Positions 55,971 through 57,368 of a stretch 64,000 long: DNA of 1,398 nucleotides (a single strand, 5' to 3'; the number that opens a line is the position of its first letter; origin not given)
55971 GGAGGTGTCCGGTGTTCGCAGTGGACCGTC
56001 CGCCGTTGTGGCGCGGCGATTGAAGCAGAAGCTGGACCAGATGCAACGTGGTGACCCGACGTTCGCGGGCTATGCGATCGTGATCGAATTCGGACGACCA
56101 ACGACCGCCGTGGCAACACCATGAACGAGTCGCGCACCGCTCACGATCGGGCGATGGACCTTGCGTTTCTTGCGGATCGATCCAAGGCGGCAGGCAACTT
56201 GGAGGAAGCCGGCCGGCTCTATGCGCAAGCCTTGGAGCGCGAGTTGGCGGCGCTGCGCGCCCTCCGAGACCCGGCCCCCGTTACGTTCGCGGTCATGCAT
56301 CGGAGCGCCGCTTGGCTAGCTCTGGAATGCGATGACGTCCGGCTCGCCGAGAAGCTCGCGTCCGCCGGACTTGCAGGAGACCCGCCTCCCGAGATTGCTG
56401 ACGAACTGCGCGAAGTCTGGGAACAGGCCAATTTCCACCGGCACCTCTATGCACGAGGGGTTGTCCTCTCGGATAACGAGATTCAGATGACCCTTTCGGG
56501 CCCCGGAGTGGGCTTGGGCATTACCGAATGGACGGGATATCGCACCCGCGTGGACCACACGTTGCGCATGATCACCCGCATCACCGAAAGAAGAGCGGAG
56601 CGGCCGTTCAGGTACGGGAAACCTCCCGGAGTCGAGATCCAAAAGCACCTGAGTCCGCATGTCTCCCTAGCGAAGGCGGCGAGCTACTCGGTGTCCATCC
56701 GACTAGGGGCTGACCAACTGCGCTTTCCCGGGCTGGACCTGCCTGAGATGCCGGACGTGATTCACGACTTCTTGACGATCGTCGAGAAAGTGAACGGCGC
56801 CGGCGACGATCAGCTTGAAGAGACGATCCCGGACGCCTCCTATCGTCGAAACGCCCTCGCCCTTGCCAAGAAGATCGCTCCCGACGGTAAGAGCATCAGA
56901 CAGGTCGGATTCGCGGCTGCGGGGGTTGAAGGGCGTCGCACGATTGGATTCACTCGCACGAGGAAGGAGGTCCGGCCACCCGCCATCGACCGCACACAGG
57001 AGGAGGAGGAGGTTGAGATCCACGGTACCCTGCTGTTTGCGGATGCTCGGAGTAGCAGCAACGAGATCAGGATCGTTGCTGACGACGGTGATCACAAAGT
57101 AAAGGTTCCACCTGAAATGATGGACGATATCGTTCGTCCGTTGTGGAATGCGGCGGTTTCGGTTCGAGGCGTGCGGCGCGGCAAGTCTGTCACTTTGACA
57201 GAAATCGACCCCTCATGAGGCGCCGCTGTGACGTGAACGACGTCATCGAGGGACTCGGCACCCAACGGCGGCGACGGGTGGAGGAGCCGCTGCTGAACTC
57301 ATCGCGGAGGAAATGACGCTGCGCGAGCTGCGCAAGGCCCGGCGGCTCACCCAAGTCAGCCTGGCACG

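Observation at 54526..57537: Orphan beta-class MTase + two coupled genes of unknown function + XRE HTH: candidate undescribed defence/toxin module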

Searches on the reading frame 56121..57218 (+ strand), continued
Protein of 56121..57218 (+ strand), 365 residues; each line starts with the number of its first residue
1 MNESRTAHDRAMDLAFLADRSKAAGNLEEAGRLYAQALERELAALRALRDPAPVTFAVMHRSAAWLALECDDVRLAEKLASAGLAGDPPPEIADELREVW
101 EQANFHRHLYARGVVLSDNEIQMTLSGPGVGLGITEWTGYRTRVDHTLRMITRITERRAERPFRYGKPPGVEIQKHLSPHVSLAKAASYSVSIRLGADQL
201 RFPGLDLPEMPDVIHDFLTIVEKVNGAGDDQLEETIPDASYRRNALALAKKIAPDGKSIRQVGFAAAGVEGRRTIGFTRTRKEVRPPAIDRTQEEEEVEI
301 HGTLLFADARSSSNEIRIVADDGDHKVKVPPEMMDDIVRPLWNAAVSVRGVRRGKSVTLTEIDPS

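Call 73: fold_search(model_id=the predicted structure, library=pdb)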
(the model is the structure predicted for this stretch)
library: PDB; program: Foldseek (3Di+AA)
matches with E <= 10: 1002; with E <= 0.001: 0
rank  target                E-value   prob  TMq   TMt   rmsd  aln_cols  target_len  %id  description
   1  8qzx_E                7.9e-03  0.96  0.15  0.34  15.4       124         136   12  CryoEM structure of DHS-eIF5A complex structure from Trichomonas vaginalis (released 2024-07-03)
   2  8bbz_AAA              2.5e-02  1.00  0.16  0.65   3.4        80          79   14  Crystal Structure of SilF (apo form) (released 2023-10-25)
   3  8aaf_v                3.6e-02  0.96  0.15  0.35  11.8       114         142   11  Yeast RQC complex in state G (released 2023-03-08)
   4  3e6z                  4.7e-02  1.00  0.15  0.63   3.9        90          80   16  1.0 A Structure of CusF-W44A-Cu(II) residues 10-88 from Escherichia coli (released 2009-07-07)
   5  4j8d_D                4.7e-02  0.96  0.15  0.28   9.4       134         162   18  Middle domain of Hsc70-interacting protein, crystal form II (released 2013-07-03)
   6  7dhg_C                5.0e-02  1.00  0.20  0.16   4.4       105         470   12  Crystal structure of SARS-CoV-2 Orf9b complex with human TOM70 (released 2021-05-12)
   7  1gqe                  5.0e-02  0.28  0.12  0.12  20.3       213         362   17  Polypeptide Chain Release Factor 2 (RF2) from Escherichia coli (released 2002-04-04)
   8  5lyp                  6.1e-02  1.00  0.19  0.44   4.5       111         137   14  Crystal structure of the Tpr Domain of Sgt2. (released 2017-10-25)
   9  8ut0_Ls               6.8e-02  0.90  0.15  0.35  11.8       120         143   11  Eukaryotic 80S ribosome with Reh1, eIF5A and A/P site tRNA (released 2024-11-06)
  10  4ja9                  6.8e-02  0.75  0.16  0.13  14.6       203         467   15  Rat PP5 apo (released 2014-02-19)
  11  6t8h_A                7.2e-02  1.00  0.16  0.14   2.9        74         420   20  Cryo-EM structure of the DNA-bound PolD-PCNA processive complex from P. abyssi (released 2020-03-04)
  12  9pkq_B                7.2e-02  0.77  0.22  0.17  21.4       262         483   10  Structure of the cytoplasmic domain of unliganded human Tom70, open and closed conformations (released 2026-03-18)
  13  4j8d_A                7.6e-02  0.91  0.15  0.29   9.6       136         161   18  Middle domain of Hsc70-interacting protein, crystal form II (released 2013-07-03)
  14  3fp4_A                7.6e-02  0.35  0.15  0.12  20.8       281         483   13  Crystal structure of Tom71 complexed with Ssa1 C-terminal fragment (released 2009-07-28)
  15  2dba_MODEL_1_A        8.0e-02  1.00  0.17  0.37   4.8        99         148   24  The solution structure of the tetratrico peptide repeat of human Smooth muscle cell associated protein-1, isof (released 2006-06-15)
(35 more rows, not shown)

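Call 82: search_protein_families(library=pfam, proteins=[L088:8981-9466:+, L095:9129-9998:+, L094:5956-6345:+], max_evalue=0.01)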
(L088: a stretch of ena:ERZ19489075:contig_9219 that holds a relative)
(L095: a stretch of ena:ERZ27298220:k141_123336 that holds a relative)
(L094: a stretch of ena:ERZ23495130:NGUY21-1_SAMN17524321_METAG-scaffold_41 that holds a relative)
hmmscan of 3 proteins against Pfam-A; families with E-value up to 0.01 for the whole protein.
L088:8981-9466:+ (161 aa): 1 family
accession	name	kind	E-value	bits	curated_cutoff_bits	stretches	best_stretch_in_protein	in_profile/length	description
PF24728.1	DUF7680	-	5.7e-29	101.6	24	1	24-160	2-141/141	Domain of unknown function (DUF7680)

L095:9129-9998:+ (289 aa): 2 families
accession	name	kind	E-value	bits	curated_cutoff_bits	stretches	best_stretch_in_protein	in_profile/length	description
PF04343.18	DUF488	-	7.8e-19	68.9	22.2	1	157-273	3-118/121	Domain of unknown function DUF488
PF22751.1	DUF488-N3a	-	0.0065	17.2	27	0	239-273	77-111/118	Active DUF488-N3 subclade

L094:5956-6345:+ (129 aa): 0 families

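Call 85: search_protein_families(library=pfam, proteins=[L066:8693-8932:+, L066:8996-9385:+, L066:11180-11581:-, L066:11535-11882:-, L078:8110-8886:-, L011:8016-8447:+, L011:11075-11776:+, L012:9284-10024:-, L012:11856-12545:+], max_evalue=0.001)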
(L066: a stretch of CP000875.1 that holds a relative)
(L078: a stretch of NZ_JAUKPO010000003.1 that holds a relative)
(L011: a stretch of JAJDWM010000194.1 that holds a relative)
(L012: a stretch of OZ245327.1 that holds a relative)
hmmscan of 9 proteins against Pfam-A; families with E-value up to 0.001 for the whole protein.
L066:8693-8932:+ (79 aa): 0 families

L066:8996-9385:+ (129 aa): 0 families

L066:11180-11581:- (133 aa): 0 families

L066:11535-11882:- (115 aa): 0 families

L078:8110-8886:- (258 aa): 0 families

L011:8016-8447:+ (143 aa): 0 families

L011:11075-11776:+ (233 aa): 0 families

L012:9284-10024:- (246 aa): 0 families

L012:11856-12545:+ (229 aa): 1 family
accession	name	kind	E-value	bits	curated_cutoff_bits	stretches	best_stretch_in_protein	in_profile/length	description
PF07394.17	DUF1501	-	8.2e-46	157.3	27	1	114-228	286-390/390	Protein of unknown function (DUF1501)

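Call 88: search_dna_similar(query=window:56121-57218:+, collection=plasmids, mode=protein, max_rows=15)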
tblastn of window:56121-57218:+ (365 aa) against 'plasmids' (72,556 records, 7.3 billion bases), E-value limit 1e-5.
Records with a match: 2; places in all: 2; records where one place covers at least 80% of the query: 0.
Best place of each record, by identity: <60% 2.
By first word of the organism name: Anabaena 1; Aphanizomenonaceae 1.
By predicted mobility (MOB-suite, as given by PLSDB): conjugative 1; non-mobilizable 1.
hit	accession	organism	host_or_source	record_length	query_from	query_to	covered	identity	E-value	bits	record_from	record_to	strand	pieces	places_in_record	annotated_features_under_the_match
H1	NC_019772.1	Anabaena cylindrica PCC 7122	water, most likely pond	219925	1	123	34%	35.2%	7e-10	68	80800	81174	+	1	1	hypothetical protein (x2)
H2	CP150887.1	Aphanizomenonaceae cyanobacterium TIOX110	-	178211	55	123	19%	39.1%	7e-10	68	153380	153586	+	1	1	hypothetical protein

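Call 89: search_dna_similar(query=window:56121-57218:+, collection=phages, mode=protein, max_rows=15)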
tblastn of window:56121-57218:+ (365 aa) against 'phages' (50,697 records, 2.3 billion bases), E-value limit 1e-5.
No match.

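Call 90: find_related_loci(query=A2, collection=viral_contigs, flank=8000)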
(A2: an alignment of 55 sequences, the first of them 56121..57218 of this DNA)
Query A2 (365 aa) in viral_contigs; peptide patterns used: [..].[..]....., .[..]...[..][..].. (x = any residue, [..] = any of these).
245 stretches matched a pattern; 9 encode a relative of the query (tblastn E <= 1e-3); 9 distinct loci.
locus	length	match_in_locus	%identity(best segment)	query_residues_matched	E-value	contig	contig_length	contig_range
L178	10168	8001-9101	39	1-362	3e-79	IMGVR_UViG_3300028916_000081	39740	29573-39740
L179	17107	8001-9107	38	1-362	8e-66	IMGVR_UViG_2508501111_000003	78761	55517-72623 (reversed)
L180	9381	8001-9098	33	5-363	8e-49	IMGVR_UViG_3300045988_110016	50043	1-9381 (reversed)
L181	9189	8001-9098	33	5-363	2e-48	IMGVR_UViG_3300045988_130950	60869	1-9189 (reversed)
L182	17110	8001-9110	29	1-361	6e-46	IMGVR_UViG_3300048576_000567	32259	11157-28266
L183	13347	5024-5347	51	7-111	2e-25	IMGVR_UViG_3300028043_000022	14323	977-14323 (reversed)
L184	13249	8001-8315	44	2-105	4e-14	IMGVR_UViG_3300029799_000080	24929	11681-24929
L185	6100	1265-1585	40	1-105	5e-14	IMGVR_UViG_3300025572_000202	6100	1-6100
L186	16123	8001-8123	39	74-114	6e-6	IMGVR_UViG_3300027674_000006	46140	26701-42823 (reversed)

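Call 91: get_annotated_region(hit=H1, flank=6000)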
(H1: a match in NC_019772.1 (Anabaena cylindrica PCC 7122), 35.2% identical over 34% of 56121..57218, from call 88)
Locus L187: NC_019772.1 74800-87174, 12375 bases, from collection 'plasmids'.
description: Anabaena cylindrica PCC 7122 plasmid pANACY.01, complete sequence
organism: Anabaena cylindrica PCC 7122 (NCBI taxid 272123)
taxonomy: Bacteria; Cyanobacteriota; Cyanophyceae; Nostocales; Nostocaceae; Anabaena; Anabaena cylindrica; Anabaena cylindrica PCC 7122
host: -; source: water, most likely pond; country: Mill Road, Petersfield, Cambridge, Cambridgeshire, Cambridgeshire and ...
typing (MOB-suite, as given by PLSDB): conjugative; replicon rep_cluster_345; relaxase MOBP; mating-pair formation MPF_T
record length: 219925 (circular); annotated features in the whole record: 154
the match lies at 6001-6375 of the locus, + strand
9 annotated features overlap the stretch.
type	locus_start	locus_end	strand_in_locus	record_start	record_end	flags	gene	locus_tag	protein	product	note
CDS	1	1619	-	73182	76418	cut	-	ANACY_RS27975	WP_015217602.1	hypothetical protein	-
CDS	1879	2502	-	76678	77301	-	-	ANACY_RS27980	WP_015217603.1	hypothetical protein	-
CDS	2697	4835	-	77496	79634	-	-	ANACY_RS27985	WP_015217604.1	hypothetical protein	-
CDS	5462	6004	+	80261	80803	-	-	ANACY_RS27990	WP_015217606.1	hypothetical protein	-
CDS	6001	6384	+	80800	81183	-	-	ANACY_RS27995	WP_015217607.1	hypothetical protein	-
CDS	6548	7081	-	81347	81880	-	-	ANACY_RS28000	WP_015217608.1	hypothetical protein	-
CDS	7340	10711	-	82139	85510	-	-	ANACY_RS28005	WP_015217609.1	hypothetical protein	-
CDS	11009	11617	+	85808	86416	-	-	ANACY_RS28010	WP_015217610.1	hypothetical protein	-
CDS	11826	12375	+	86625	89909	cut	-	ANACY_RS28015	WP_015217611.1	DEAD/DEAH box helicase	-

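Call 94: search_protein_families(library=phrogs, proteins=[L183:2021-3070:+, L183:5388-6185:+, L183:5000-5350:+, L184:6018-6740:+, L184:10179-11825:+, L184:7989-8333:+, L185:122-655:+, L185:1716-2687:+, L185:2612-3934:+, L185:1247-1606:+], max_evalue=0.001)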
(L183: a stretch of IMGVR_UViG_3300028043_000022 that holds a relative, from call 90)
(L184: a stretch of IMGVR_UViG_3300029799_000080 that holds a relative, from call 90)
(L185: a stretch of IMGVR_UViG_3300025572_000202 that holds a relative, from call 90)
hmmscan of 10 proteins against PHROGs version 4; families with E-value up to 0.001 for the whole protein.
L183:2021-3070:+ (349 aa): 1 family
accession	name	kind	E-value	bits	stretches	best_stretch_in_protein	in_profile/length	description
phrog_771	-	head and packaging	9.8e-15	55.6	1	52-344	53-351/354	virion structural protein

L183:5388-6185:+ (265 aa): 2 families
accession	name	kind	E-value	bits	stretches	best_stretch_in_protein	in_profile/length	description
phrog_1962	-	moron, auxiliary metabolic gene and host takeover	7.2e-18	66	1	23-115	9-89/230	glycosyltransferase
phrog_37963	-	unknown function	2.8e-07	31.8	1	69-115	44-89/129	-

L183:5000-5350:+ (116 aa): 0 families

L184:6018-6740:+ (240 aa): 0 families

L184:10179-11825:+ (548 aa): 4 families
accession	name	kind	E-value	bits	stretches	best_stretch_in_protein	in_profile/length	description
phrog_62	-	DNA, RNA and nucleotide metabolism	2.2e-106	358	1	58-547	674-1136/1881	DNA helicase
phrog_11354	-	unknown function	6e-13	49.5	1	462-544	22-105/116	-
phrog_16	-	DNA, RNA and nucleotide metabolism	1.7e-09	37.5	1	104-262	276-417/986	DNA helicase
phrog_29996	-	unknown function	5.3e-09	35.6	1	454-540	1074-1160/1189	-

L184:7989-8333:+ (114 aa): 0 families

L185:122-655:+ (177 aa): 6 families
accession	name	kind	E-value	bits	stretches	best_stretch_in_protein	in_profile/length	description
phrog_419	-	unknown function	3.5e-28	99.9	1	1-90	42-124/300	-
phrog_4502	-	unknown function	1.4e-21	78.4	1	3-88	4-85/190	-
phrog_1810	-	unknown function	2.8e-17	64.2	1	3-90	10-93/166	-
phrog_19511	-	unknown function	1.1e-09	39.4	1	3-96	4-95/155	-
phrog_33170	-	unknown function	3e-05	25.2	1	56-88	88-120/124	-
phrog_4159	-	other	8e-05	23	1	5-88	6-82/270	nucleotide pyrophosphohydrolase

L185:1716-2687:+ (323 aa): 2 families
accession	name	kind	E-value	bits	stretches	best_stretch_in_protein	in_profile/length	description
phrog_434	-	DNA, RNA and nucleotide metabolism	6.8e-60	204.2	1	24-321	60-368/372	RecE-like recombination exonuclease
phrog_149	-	DNA, RNA and nucleotide metabolism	1.1e-05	25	1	62-197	653-790/1242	exonuclease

L185:2612-3934:+ (440 aa): 3 families
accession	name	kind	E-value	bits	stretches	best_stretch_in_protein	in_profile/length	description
phrog_148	-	DNA, RNA and nucleotide metabolism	1.8e-85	288.8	1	23-317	4-283/387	RecT-like ssDNA annealing protein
phrog_34786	-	unknown function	4.4e-19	69.7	1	29-127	14-108/116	-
phrog_19737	-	unknown function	1.4e-11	45.5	1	45-144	9-106/108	-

L185:1247-1606:+ (119 aa): 0 families

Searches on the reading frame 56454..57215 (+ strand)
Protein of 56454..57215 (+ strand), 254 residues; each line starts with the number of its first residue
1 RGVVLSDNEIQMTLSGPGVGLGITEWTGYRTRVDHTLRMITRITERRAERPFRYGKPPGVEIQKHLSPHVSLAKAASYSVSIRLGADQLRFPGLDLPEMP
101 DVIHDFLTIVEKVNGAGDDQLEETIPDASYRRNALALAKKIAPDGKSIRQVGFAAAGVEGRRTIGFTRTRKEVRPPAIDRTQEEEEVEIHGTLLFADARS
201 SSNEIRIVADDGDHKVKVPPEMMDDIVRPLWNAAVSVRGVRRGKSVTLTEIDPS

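Call 57: search_solved_structures(query=A5, max_evalue=10, show_alignments=2)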
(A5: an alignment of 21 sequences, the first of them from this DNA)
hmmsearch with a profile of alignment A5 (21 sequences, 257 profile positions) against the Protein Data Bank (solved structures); distinct sequences matched with E-value up to 10: 0.

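Call 58: search_protein_families(library=pfam, alignment_id=A5, max_evalue=10)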
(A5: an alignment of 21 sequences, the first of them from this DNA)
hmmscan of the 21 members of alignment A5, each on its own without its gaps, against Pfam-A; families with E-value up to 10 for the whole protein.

A. member 1, seq(254 aa): 0 families

B. families by the number of members that match (of 21 scanned): 8 families
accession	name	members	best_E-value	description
PF24123.1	Myosin_VII_N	1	0.0031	Myosin VII N-terminal beta barrel domain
PF03880.21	DbpA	1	0.013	DbpA RNA binding domain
PF11590.13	DNAPolymera_Pol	1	0.025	DNA polymerase catalytic subunit Pol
PF25638.1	DUF5983_N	1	0.04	Family of unknown function (DUF5983) N-terminal domain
PF20866.3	MdcG_N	1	0.048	Phosphoribosyl-dephospho-CoA transferase MdcG N-terminal domain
PF09712.15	PHA_synth_III_E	1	0.048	Poly(R)-hydroxyalkanoic acid synthase subunit (PHA_synth_III_E)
PF19079.5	CFSR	1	0.12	Collagen-flanked surface repeat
PF23359.1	Lsr2_DNA-bd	1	1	Lsr2 DNA-binding domain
